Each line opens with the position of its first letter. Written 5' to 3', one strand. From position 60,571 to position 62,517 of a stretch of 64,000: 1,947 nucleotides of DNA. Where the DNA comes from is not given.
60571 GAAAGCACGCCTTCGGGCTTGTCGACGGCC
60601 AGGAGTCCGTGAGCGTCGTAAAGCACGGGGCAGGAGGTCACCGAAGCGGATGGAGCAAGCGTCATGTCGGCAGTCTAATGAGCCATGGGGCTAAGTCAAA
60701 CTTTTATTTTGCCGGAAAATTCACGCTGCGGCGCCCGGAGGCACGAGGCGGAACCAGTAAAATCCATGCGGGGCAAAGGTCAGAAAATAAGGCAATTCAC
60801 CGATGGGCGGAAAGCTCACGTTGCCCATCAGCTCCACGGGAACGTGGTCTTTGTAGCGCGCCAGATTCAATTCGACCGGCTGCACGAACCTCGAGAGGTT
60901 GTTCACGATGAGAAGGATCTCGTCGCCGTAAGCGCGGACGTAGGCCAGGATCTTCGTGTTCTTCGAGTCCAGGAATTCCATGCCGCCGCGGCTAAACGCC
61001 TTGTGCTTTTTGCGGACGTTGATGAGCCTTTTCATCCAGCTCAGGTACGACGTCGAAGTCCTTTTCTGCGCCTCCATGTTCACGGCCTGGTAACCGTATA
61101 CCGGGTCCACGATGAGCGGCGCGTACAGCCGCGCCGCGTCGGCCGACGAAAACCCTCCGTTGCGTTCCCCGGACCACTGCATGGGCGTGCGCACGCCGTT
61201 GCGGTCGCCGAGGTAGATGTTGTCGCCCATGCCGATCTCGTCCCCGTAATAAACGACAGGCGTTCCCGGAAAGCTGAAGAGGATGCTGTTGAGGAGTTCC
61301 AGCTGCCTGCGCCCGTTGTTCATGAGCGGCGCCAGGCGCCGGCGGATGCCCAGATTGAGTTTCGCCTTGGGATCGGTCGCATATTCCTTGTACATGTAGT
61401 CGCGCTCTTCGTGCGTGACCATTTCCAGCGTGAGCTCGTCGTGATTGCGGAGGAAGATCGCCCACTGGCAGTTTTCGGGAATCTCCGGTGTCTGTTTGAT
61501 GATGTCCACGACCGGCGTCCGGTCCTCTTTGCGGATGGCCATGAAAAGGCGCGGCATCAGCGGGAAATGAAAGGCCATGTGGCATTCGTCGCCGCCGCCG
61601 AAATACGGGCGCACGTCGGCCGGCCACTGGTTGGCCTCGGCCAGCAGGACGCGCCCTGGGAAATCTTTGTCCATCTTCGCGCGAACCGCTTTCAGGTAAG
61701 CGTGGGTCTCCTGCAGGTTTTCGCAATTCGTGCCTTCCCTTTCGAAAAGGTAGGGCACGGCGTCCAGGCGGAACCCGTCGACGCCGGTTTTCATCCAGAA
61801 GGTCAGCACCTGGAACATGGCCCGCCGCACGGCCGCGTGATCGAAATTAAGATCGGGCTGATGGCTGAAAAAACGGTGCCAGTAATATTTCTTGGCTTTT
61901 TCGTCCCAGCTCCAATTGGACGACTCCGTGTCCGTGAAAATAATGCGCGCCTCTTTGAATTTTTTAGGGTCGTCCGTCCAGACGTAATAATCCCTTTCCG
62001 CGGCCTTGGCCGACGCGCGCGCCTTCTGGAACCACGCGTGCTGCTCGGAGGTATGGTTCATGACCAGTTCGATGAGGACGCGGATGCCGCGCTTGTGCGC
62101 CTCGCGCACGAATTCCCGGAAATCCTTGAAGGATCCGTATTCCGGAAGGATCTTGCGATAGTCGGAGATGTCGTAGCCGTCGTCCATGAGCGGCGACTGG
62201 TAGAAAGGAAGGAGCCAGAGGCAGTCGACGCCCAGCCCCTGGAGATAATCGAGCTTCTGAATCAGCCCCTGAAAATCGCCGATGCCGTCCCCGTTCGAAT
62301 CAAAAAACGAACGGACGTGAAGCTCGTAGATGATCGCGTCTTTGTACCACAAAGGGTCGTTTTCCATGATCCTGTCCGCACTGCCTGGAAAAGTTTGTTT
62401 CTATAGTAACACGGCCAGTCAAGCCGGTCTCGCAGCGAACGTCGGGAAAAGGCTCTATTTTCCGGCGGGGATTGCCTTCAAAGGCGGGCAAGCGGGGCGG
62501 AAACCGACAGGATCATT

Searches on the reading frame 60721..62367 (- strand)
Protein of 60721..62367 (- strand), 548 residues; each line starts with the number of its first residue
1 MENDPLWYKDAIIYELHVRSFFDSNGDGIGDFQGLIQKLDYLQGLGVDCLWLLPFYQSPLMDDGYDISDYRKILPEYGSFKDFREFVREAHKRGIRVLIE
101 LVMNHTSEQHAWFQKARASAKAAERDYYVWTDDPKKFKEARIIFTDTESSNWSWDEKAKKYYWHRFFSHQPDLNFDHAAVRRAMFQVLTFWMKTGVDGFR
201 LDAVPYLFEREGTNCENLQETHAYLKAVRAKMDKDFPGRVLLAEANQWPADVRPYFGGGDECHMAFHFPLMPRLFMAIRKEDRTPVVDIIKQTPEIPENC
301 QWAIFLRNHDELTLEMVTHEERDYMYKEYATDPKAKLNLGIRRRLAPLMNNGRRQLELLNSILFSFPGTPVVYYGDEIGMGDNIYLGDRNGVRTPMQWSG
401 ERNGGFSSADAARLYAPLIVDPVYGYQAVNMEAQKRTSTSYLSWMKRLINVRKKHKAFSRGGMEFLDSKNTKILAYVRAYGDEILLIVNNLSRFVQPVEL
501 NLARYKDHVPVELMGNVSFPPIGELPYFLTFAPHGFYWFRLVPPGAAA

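Call 50: search_protein_families(library=pfam, proteins=[window:60721-62367:-])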
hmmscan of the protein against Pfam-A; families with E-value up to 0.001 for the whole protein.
window:60721-62367:- (548 aa): 3 families
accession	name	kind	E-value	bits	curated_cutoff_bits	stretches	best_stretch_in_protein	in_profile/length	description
PF00128.31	Alpha-amylase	-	4.5e-96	323.2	22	1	19-461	5-446/446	Alpha amylase, catalytic domain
PF16657.11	Malt_amylase_C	-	6.5e-27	93.9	27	1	461-538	1-75/75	Maltogenic Amylase, C-terminal domain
PF23915.1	SusG_C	-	0.0003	21.5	27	1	473-501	1-29/62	Alpha-amylase SusG C-terminal domain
